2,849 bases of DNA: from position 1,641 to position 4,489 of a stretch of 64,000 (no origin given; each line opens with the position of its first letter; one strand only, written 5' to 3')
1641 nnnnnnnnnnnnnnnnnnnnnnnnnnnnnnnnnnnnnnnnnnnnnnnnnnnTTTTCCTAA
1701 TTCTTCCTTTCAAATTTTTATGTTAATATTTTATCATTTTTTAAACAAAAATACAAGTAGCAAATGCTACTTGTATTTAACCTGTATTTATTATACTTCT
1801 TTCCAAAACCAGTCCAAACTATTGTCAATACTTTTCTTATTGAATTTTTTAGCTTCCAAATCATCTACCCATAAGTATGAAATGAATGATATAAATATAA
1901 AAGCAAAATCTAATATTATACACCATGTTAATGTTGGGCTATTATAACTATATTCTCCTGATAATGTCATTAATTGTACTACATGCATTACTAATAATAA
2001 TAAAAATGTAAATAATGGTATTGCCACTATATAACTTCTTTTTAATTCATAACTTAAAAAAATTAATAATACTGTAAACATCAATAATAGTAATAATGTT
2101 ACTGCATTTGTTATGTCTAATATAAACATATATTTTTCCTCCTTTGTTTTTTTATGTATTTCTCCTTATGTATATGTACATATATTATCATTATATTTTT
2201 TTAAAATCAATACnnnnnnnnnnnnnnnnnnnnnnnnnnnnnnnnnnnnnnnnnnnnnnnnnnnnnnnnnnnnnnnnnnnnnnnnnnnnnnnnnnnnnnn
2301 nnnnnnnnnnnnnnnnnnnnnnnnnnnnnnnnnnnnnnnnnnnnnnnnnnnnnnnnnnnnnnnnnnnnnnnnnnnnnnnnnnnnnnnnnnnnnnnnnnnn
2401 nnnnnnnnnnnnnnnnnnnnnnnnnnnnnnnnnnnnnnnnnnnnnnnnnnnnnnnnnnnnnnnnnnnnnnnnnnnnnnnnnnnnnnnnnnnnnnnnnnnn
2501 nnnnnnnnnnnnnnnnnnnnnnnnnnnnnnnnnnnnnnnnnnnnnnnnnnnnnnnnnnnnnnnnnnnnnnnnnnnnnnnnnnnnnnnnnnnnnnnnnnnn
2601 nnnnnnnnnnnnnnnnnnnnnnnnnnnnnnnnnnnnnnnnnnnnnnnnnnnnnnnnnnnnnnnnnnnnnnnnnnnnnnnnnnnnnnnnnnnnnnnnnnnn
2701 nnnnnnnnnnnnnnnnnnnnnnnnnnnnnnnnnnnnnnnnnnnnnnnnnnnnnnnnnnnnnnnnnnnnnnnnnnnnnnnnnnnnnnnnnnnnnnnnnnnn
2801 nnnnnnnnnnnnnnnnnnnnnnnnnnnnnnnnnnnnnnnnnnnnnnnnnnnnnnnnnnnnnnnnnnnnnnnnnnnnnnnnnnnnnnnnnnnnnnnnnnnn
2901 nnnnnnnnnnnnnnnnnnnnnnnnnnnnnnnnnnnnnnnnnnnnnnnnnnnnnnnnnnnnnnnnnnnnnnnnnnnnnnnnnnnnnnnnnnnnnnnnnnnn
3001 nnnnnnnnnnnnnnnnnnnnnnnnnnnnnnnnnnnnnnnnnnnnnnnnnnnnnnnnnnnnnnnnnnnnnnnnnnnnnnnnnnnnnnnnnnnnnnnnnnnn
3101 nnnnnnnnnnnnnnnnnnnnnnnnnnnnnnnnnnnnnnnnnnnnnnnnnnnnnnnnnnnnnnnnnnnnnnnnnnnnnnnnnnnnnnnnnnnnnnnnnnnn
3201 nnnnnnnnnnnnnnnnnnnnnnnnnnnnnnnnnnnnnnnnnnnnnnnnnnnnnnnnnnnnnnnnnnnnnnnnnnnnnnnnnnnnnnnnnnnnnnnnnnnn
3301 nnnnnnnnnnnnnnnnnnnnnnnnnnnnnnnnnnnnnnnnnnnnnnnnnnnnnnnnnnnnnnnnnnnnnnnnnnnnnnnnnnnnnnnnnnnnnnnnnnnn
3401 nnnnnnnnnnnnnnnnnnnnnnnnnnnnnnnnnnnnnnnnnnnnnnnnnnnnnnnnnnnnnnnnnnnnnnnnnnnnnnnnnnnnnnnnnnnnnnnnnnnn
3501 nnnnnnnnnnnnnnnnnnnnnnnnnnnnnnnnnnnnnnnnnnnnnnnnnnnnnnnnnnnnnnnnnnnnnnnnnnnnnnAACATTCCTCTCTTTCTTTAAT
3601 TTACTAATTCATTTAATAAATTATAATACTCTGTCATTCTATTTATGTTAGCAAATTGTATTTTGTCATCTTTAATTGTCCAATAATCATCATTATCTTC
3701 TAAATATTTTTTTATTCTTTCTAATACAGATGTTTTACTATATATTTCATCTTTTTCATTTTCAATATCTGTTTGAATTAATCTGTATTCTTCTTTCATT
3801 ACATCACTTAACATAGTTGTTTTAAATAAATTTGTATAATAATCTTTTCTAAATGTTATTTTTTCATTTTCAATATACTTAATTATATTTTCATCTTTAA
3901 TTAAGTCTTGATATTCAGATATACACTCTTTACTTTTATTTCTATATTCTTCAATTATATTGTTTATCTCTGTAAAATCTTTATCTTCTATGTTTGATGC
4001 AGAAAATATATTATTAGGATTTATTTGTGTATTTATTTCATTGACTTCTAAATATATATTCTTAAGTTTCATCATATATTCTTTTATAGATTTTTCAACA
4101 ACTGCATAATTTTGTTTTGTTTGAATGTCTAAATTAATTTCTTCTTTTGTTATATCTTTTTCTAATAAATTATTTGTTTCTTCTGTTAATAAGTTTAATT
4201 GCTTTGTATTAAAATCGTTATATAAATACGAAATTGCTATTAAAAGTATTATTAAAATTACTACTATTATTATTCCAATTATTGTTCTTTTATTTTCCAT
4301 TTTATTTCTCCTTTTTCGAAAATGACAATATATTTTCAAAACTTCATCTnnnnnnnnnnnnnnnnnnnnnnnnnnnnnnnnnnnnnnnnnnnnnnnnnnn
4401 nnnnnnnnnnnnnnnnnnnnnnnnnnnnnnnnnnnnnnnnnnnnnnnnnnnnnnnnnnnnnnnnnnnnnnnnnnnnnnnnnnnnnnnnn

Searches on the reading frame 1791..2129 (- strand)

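Call 30: search_protein_families(library=pfam, proteins=[window:1791-2129:-], max_evalue=0.00001)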
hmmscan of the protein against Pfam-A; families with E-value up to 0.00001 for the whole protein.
window:1791-2129:- (112 aa): 0 families

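Call 63: search_protein_families(library=pfam, proteins=[window:1791-2129:-], max_evalue=1)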
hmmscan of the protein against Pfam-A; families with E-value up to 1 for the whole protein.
window:1791-2129:- (112 aa): 3 families
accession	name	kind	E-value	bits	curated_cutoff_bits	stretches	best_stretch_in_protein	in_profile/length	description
PF04080.19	Per1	-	0.0022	18.2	25.3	1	4-83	114-194/257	Per1-like family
PF13787.11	HXXEE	-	0.6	11.3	25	1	2-60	39-96/114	Protein of unknown function with HXXEE motif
PF07297.17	DPM2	-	0.68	10.7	27.3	0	22-83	15-68/75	Dolichol phosphate-mannose biosynthesis regulatory protein (DPM2)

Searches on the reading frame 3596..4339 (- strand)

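Call 30: search_protein_families(library=pfam, proteins=[window:3596-4339:-], max_evalue=0.00001)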
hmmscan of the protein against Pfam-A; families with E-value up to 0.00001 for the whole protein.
window:3596-4339:- (247 aa): 0 families

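Call 63: search_protein_families(library=pfam, proteins=[window:3596-4339:-], max_evalue=1)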
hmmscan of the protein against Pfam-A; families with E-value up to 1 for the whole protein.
window:3596-4339:- (247 aa): 4 families
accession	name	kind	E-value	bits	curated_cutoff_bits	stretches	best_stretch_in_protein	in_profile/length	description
PF12911.12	OppC_N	-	0.055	13.8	23.9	1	15-43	12-46/53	N-terminal TM domain of oligopeptide transport permease C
PF02487.23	CLN3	-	0.056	13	31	1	46-129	196-276/395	CLN3 protein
PF16053.10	MRP-S34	-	0.44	11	24.5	0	174-207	68-100/130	Mitochondrial 28S ribosomal protein S34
PF09889.16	DUF2116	-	0.72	10.3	26.8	1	6-34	27-56/59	Probable treble clef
